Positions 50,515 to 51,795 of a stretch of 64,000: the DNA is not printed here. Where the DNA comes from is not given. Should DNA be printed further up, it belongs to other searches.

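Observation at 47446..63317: Candidate ATP-yielding ureide/nucleobase catabolic cluster: two atypical transcarbamylases plus carbamate kinase, deaminase, hydantoinase and a nucleoside-type importer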

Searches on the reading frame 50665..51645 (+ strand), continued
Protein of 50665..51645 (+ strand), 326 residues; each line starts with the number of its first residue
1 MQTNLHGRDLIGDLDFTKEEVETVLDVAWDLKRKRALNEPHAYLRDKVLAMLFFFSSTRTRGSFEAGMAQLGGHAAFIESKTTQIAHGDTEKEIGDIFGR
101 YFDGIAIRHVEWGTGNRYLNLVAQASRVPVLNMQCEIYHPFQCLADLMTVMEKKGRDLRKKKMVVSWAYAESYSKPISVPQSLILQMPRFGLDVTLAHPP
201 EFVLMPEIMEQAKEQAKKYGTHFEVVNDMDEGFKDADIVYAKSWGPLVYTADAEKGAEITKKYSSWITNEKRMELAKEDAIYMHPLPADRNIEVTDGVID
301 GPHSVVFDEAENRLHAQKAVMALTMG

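Call 54: find_encoding_contigs(protein=P0130, flank=10000, max_places=1)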
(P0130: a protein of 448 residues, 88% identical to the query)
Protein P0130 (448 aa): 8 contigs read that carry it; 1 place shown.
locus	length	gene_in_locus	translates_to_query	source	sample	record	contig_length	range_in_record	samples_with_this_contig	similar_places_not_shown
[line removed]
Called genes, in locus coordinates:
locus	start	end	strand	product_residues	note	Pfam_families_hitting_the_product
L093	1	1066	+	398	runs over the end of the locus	PF01546:Peptidase_M20, PF07687:M20_dimer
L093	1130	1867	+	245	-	PF00149:Metallophos, PF12850:Metallophos_2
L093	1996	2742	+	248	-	PF00392:GntR, PF07702:UTRA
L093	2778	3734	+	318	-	PF02729:OTCace_N, PF00185:OTCace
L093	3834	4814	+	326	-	PF02729:OTCace_N, PF00185:OTCace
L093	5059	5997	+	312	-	PF00696:AA_kinase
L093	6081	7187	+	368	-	PF13428:TPR_14 (faint), PF07719:TPR_2 (faint), PF13181:TPR_8 (faint), PF13432:TPR_16, PF13414:TPR_11, PF14559:TPR_19, PF00515:TPR_1 (weak), PF13432:TPR_16 (weak), +2 more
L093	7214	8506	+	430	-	PF00291:PALP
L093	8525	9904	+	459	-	PF00291:PALP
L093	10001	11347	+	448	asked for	PF01979:Amidohydro_1, PF07969:Amidohydro_3 (faint)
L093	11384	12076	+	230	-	PF03807:F420_oxidored, PF07991:KARI_N (weak)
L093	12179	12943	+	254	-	PF01996:F420_ligase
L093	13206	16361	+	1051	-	PF01590:GAF, PF13185:GAF_2, PF01590:GAF, PF13185:GAF_2, PF01590:GAF, PF13185:GAF_2, PF13492:GAF_3, PF01590:GAF, +5 more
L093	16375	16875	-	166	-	PF18955:DUF5698, PF10035:DUF2179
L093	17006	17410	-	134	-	PF13380:CoA_binding_2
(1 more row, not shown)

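Call 55: search_protein_families(library=ncbifam, proteins=[L092:1790-2788:+, L092:6698-8389:+, L091:8650-9996:+, L092:16245-17240:+, L092:4965-6236:+, L092:8600-9973:+, L092:828-1784:+, L092:18102-19091:+], max_evalue=1e-8)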
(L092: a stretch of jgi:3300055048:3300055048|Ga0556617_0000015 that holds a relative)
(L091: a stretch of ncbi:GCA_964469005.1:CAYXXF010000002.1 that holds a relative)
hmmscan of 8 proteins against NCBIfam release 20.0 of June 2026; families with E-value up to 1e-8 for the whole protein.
L092:1790-2788:+ (332 aa): 33 families (the best 25 are shown)
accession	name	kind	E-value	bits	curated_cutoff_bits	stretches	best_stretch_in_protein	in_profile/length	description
TIGR01127.1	ilvA_1Cterm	equivalog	1.1e-101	340.6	378.75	1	38-329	1-292/380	threonine ammonia-lyase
NF006389.0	PRK08638.1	equivalog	1.1e-96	323.7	453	1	18-329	8-321/333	bifunctional threonine ammonia-lyase/L-serine ammonia-lyase TdcB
NF005600.0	PRK07334.1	equivalog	4.6e-94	315.3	496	1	16-327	7-316/408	threonine ammonia-lyase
NF005454.0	PRK07048.1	equivalog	5.5e-94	314.9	452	1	17-331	5-319/324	threo-3-hydroxy-L-aspartate ammonia-lyase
NF005680.0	PRK07476.1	equivalog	5.1e-85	285.3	413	1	19-329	5-317/326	hydroxyectoine utilization dehydratase EutB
NF045641.2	BHydaspDhtseBhcB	equivalog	2.9e-79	266.4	550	1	20-328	3-310/312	beta-hydroxyaspartate dehydratase BhcB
NF005292.0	PRK06815.1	equivalog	8.2e-79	264.9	371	1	21-330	5-315/320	threonine/serine dehydratase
NF006674.0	PRK09224.1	subfamily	2.4e-76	257.5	577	1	35-329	23-320/508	threonine ammonia-lyase IlvA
TIGR02991.1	ectoine_eutB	equivalog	4.8e-76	255.7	413.35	1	20-327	2-310/317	hydroxyectoine utilization dehydratase EutB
TIGR01124.1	ilvA_2Cterm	equivalog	1e-75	255.3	411.3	1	35-329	15-312/499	threonine ammonia-lyase, biosynthetic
NF006390.0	PRK08639.1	equivalog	1.6e-72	244.8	421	1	18-330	6-322/418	threonine ammonia-lyase IlvA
NF006094.0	PRK08246.1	subfamily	5.3e-72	242.8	331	1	18-328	4-309/310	serine/threonine dehydratase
NF009130.0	PRK12483.1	subfamily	9.3e-70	235.7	801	1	30-329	31-332/521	threonine ammonia-lyase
TIGR02079.1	THD1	equivalog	1.4e-66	225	440.55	1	23-330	2-314/410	threonine ammonia-lyase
NF005147.0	PRK06608.1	equivalog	8.8e-60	202.3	380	1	18-329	5-317/339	serine/threonine dehydratase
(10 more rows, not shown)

L092:6698-8389:+ (563 aa): 0 families

L091:8650-9996:+ (448 aa): 1 family
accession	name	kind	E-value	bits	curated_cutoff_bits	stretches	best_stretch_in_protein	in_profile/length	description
NF047440.1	LA3751_2_3_fam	subfamily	2.8e-09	36.3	200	0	115-415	96-386/460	LA_3751/LA_3752 family putative glycosyltransferase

L092:16245-17240:+ (331 aa): 20 families
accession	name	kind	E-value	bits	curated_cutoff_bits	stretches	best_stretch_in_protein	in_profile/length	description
NF002619.0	PRK02271.1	equivalog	6.9e-56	189.9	276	1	7-314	6-305/329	5,10-methylenetetrahydromethanopterin reductase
TIGR03555.1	F420_mer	equivalog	4.2e-54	184.1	348.7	1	14-311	11-301/325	5,10-methylenetetrahydromethanopterin reductase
TIGR04024.1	F420_NP1902A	hypoth_equivalog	2.2e-35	121.9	345.4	1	4-306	4-301/330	TIGR04024 family LLM class F420-dependent oxidoreductase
TIGR03841.1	F420_Rv3093c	subfamily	8.1e-34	117.3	213.65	1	13-317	8-297/298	LLM class F420-dependent oxidoreductase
TIGR03559.1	F420_Rv3520c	subfamily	3.5e-32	111.8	335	1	4-310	2-320/325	LLM class F420-dependent oxidoreductase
TIGR03857.1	F420_MSMEG_2249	hypoth_equivalog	2.2e-29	102.7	218.4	1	13-311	12-318/329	TIGR03857 family LLM class F420-dependent oxidoreductase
TIGR03842.1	F420_CPS_4043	hypoth_equivalog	1.2e-27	96.9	295.45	1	7-330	5-323/329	TIGR03842 family LLM class F420-dependent oxidoreductase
TIGR03619.1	F420_Rv2161c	subfamily_domain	1.3e-22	80.6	166.9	1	21-226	29-226/247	TIGR03619 family F420-dependent LLM class oxidoreductase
TIGR03564.1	F420_MSMEG_4879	subfamily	1.7e-22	80.3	234.25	1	20-238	4-217/265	TIGR03564 family F420-dependent LLM class oxidoreductase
TIGR03617.1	F420_MSMEG_2256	subfamily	1.7e-20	73.2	278.15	1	21-304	1-288/318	TIGR03617 family F420-dependent LLM class oxidoreductase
TIGR03554.1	F420_G6P_DH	equivalog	2.3e-18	66.3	420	1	33-322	42-316/331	glucose-6-phosphate dehydrogenase (coenzyme-F420)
TIGR03621.1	F420_MSMEG_2516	subfamily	1.5e-17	63.7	213.15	1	3-261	2-266/295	TIGR03621 family F420-dependent LLM class oxidoreductase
TIGR03620.1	F420_MSMEG_4141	subfamily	4.7e-17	62.2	219.8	1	12-241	15-202/280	TIGR03620 family F420-dependent LLM class oxidoreductase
TIGR03854.1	F420_MSMEG_3544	hypoth_equivalog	1.9e-16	60.3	295.6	1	23-210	21-207/290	TIGR03854 family LLM class F420-dependent oxidoreductase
TIGR03560.1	F420_Rv1855c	subfamily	7.6e-16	58.6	231.4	1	23-213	21-224/227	TIGR03560 family F420-dependent LLM class oxidoreductase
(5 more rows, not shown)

L092:4965-6236:+ (423 aa): 38 families (the best 25 are shown)
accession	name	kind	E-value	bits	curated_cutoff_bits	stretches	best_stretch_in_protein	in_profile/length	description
NF006050.0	PRK08197.1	equivalog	2.7e-87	293.2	303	1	2-399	8-386/406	threonine synthase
TIGR00260.1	thrC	equivalog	3.1e-64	217.3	167.1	1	56-397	1-338/340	threonine synthase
NF004170.0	PRK05638.1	equivalog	1.1e-61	208.8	421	1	3-398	2-359/442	threonine synthase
NF006205.0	PRK08329.1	equivalog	7.5e-49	166.6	358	2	3-228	2-206/347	threonine synthase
NF004996.0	PRK06381.1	equivalog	3.3e-48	164.3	266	1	77-393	14-317/319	threonine synthase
NF005035.0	PRK06450.1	equivalog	1.5e-42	145.6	301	1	94-396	65-336/338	threonine synthase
NF006094.0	PRK08246.1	subfamily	6.1e-33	114.5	331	1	79-393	24-302/310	serine/threonine dehydratase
TIGR03844.1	cysteate_syn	equivalog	2.9e-29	102.1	324.9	1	3-405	3-390/398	cysteate synthase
NF005292.0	PRK06815.1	equivalog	1e-28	100.3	371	2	75-226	18-169/320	threonine/serine dehydratase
TIGR01127.1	ilvA_1Cterm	equivalog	1.4e-28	100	378.75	2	247-393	150-284/380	threonine ammonia-lyase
NF006390.0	PRK08639.1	equivalog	1.7e-28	99.8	421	1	78-409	25-328/418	threonine ammonia-lyase IlvA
NF005680.0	PRK07476.1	equivalog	8.3e-28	97.3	413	2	76-225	21-170/326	hydroxyectoine utilization dehydratase EutB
TIGR01124.1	ilvA_2Cterm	equivalog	4.3e-25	88.3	411.3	1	79-395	18-306/499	threonine ammonia-lyase, biosynthetic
NF006674.0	PRK09224.1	subfamily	2.1e-24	86.1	577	1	79-394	26-313/508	threonine ammonia-lyase IlvA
NF005600.0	PRK07334.1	equivalog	2.7e-23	82.2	496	1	75-223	25-173/408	threonine ammonia-lyase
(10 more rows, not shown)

L092:8600-9973:+ (457 aa): 7 families
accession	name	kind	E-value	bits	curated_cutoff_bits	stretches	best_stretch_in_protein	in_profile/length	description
TIGR01136.1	cysKM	subfamily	1.9e-34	119.4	344.15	1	63-306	18-254/299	cysteine synthase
TIGR01139.1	cysK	equivalog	8.9e-34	117.1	350.95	1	62-368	17-295/298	cysteine synthase A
NF007989.0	PRK10717.1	equivalog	7e-28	97.7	387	1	75-307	38-275/334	cysteine synthase A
NF008735.0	PRK11761.1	equivalog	4.9e-26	91.7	413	1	68-367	29-290/296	cysteine synthase CysM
TIGR01137.1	cysta_beta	equivalog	5.6e-23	81.3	510.25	1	77-304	37-265/457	cystathionine beta-synthase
TIGR01138.1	cysM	equivalog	1.1e-21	77.7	394.2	1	65-293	22-234/290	cysteine synthase B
TIGR03945.1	PLP_SbnA_fam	equivalog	1.1e-15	57.5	349.95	1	77-307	33-257/304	2,3-diaminopropionate biosynthesis protein SbnA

L092:828-1784:+ (318 aa): 14 families
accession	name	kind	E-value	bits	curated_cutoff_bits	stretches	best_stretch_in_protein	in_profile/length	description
TIGR00670.1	asp_carb_tr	equivalog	2.1e-75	253.7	236.95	1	7-314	1-303/304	aspartate carbamoyltransferase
NF002032.1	PRK00856.1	equivalog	1.8e-65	221.1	263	1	7-313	1-296/297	aspartate carbamoyltransferase catalytic subunit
NF006046.0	PRK08192.1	equivalog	2.9e-55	187.9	512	1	1-316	1-319/339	aspartate carbamoyltransferase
NF008853.0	PRK11891.1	equivalog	5.8e-54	183.3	560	1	8-316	90-400/430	aspartate carbamoyltransferase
NF001986.0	PRK00779.1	subfamily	6.4e-48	163.5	306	1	5-315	4-305/307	ornithine carbamoyltransferase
TIGR00658.1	orni_carb_tr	equivalog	3.4e-42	144.7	280.85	1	7-314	1-303/304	ornithine carbamoyltransferase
TIGR04384.1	putr_carbamoyl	exception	4.6e-36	124.6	500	1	9-313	2-306/330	putrescine carbamoyltransferase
NF003286.0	PRK04284.1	subfamily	1.6e-30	106.4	515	1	3-288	3-285/332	ornithine carbamoyltransferase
NF010387.0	PRK13814.1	equivalog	1.8e-26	92.8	660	1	41-314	41-303/310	aspartate carbamoyltransferase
NF011380.0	PRK14805.1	equivalog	5e-23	81.6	421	1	8-315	3-301/302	ornithine carbamoyltransferase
NF002470.0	PRK01713.1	equivalog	7.9e-22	78.1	545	1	6-298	7-296/334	ornithine carbamoyltransferase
NF009916.0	PRK13376.1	equivalog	4.2e-20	71.8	800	1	2-318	3-337/525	bifunctional aspartate carbamoyltransferase catalytic subunit/aspartate carbamoyltransferase regulatory subunit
NF009213.0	PRK12562.1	subfamily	6.1e-17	62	559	1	2-282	2-280/334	ornithine carbamoyltransferase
NF003384.0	PRK04523.1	equivalog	2.6e-12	46.5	288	1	8-313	5-332/336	N-acetylornithine carbamoyltransferase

L092:18102-19091:+ (329 aa): 7 families
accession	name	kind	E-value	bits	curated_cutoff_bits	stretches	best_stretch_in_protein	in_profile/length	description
TIGR04380.1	myo_inos_iolG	equivalog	2.2e-33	115.6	355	1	3-319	1-320/330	inositol 2-dehydrogenase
NF041392.1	XylDh_Gfo6_Halo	equivalog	1.5e-29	102.9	350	1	29-322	42-342/350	D-xylose 1-dehydrogenase Gfo6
NF052479.1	LevoglcsnDh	equivalog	5.4e-24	84.6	650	1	22-191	31-202/386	levoglucosan dehydrogenase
NF040723.1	UDP-GlcNAcDh_Arch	equivalog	8.8e-19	68.1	450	1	25-314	21-293/302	UDP-N-acetylglucosamine 3-dehydrogenase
NF008607.0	PRK11579.1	subfamily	2.3e-15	56.5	330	1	26-154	27-152/346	oxidoreductase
NF052679.1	InsChiInosDhIolG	equivalog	3.9e-14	52.4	540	1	3-190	2-184/343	bifunctional inositol 2-dehydrogenase/D-chiro-inositol 1-dehydrogenase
NF058563.1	BT_2159_fam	equivalog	2.1e-09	36.9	650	1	33-225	32-218/350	disaccharide 3-dehydrogenase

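Call 72: find_homologous_proteins(query=L060:20294-20773:+, max_evalue=1e-30)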
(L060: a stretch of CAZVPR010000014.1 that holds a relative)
Query L060:20294-20773:+ (159 aa): 7973 proteins with E <= 1e-30 among 8000 candidates; the best 120 are listed.
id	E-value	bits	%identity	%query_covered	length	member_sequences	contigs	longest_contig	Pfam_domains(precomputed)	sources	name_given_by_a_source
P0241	5.1e-99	347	100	100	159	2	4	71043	PF01799.26,PF00111.33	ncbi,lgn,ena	-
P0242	6.5e-87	307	89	100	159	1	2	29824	PF01799.26,PF00111.33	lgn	-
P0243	6.2e-84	298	86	100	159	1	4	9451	PF01799.26,PF00111.33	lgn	-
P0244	1.2e-83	297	86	100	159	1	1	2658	PF01799.26,PF00111.33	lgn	-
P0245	1.4e-80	287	82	100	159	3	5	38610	PF01799.26,PF00111.33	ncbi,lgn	-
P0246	6.5e-80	285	82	100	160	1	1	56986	PF01799.26,PF00111.33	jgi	jgi:aerobic carbon-monoxide dehydrogenase small subunit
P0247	1.7e-78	280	81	100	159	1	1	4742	PF01799.26,PF00111.33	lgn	-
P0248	4.3e-78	279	79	99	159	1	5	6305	PF01799.26,PF00111.33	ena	-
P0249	1.3e-77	277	79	100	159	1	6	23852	PF01799.26,PF00111.33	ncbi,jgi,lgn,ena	-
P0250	2.7e-77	276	78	99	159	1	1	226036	PF01799.26,PF00111.33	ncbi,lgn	-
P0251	8.9e-77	274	77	99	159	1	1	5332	PF01799.26,PF00111.33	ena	-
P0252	9.2e-77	274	77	100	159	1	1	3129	PF01799.26,PF00111.33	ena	-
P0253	2.6e-76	273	77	99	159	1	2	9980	PF01799.26,PF00111.33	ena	-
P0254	3.1e-76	273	78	99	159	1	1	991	PF01799.26,PF00111.33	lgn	-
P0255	3.2e-76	273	77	99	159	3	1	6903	PF01799.26,PF00111.33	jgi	jgi:carbon-monoxide dehydrogenase small subunit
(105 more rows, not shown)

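Call 73: find_encoding_contigs(protein=P0241, flank=10000, max_places=1)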
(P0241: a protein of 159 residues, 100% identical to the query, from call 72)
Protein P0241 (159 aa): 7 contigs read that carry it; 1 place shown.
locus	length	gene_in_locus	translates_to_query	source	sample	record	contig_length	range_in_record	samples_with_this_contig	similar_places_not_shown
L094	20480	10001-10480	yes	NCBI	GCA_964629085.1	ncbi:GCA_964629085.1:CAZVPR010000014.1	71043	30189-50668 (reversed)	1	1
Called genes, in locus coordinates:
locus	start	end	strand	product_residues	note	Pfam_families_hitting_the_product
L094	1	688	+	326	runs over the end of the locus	PF02729:OTCace_N, PF00185:OTCace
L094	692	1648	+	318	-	PF00696:AA_kinase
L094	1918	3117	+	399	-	PF02608:Bmp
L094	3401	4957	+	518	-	PF00005:ABC_tran, PF13304:AAA_21 (faint), PF00005:ABC_tran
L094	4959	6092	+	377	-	PF02653:BPD_transp_2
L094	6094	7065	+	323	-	PF02653:BPD_transp_2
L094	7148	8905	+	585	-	PF01979:Amidohydro_1, PF07969:Amidohydro_3 (faint), PF13382:Adenine_deam_C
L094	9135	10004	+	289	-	PF00941:FAD_binding_5, PF03450:CO_deh_flav_C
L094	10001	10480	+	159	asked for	PF00111:Fer2, PF01799:Fer2_2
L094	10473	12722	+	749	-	PF01315:Ald_Xan_dh_C, PF02738:MoCoBD_1, PF20256:MoCoBD_2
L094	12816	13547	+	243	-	PF00392:GntR, PF07702:UTRA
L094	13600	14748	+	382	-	PF02653:BPD_transp_2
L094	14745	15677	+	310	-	PF02653:BPD_transp_2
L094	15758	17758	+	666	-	PF02608:Bmp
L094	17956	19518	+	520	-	PF00005:ABC_tran, PF13304:AAA_21 (faint), PF00005:ABC_tran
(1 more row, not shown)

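Call 74: find_encoding_contigs(protein=P0250, flank=10000, max_places=1)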
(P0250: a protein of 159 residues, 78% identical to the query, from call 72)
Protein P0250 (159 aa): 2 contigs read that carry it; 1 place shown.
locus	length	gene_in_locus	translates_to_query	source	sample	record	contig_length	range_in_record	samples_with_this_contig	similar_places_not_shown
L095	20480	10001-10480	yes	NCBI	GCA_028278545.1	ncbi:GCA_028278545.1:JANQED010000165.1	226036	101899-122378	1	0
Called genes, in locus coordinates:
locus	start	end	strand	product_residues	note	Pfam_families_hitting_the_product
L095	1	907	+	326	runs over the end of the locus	PF02729:OTCace_N, PF00185:OTCace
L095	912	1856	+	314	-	PF00696:AA_kinase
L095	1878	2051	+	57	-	-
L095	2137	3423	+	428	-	PF02608:Bmp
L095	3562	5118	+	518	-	PF00005:ABC_tran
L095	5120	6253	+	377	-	PF02653:BPD_transp_2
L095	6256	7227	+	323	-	PF02653:BPD_transp_2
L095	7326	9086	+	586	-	PF01979:Amidohydro_1, PF07969:Amidohydro_3 (faint), PF13382:Adenine_deam_C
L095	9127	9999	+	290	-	PF00941:FAD_binding_5, PF03450:CO_deh_flav_C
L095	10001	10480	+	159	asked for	PF00111:Fer2, PF01799:Fer2_2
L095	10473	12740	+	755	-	PF01315:Ald_Xan_dh_C, PF02738:MoCoBD_1, PF20256:MoCoBD_2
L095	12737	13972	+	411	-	PF00291:PALP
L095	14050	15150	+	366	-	PF01594:AI-2E_transport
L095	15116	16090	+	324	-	PF00535:Glycos_transf_2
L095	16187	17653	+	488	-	PF00291:PALP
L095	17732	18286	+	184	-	-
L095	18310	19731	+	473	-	PF07969:Amidohydro_3 (weak), PF01979:Amidohydro_1, PF07969:Amidohydro_3 (weak)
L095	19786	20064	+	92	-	PF02604:PhdYeFM_antitox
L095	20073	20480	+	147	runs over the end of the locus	PF01850:PIN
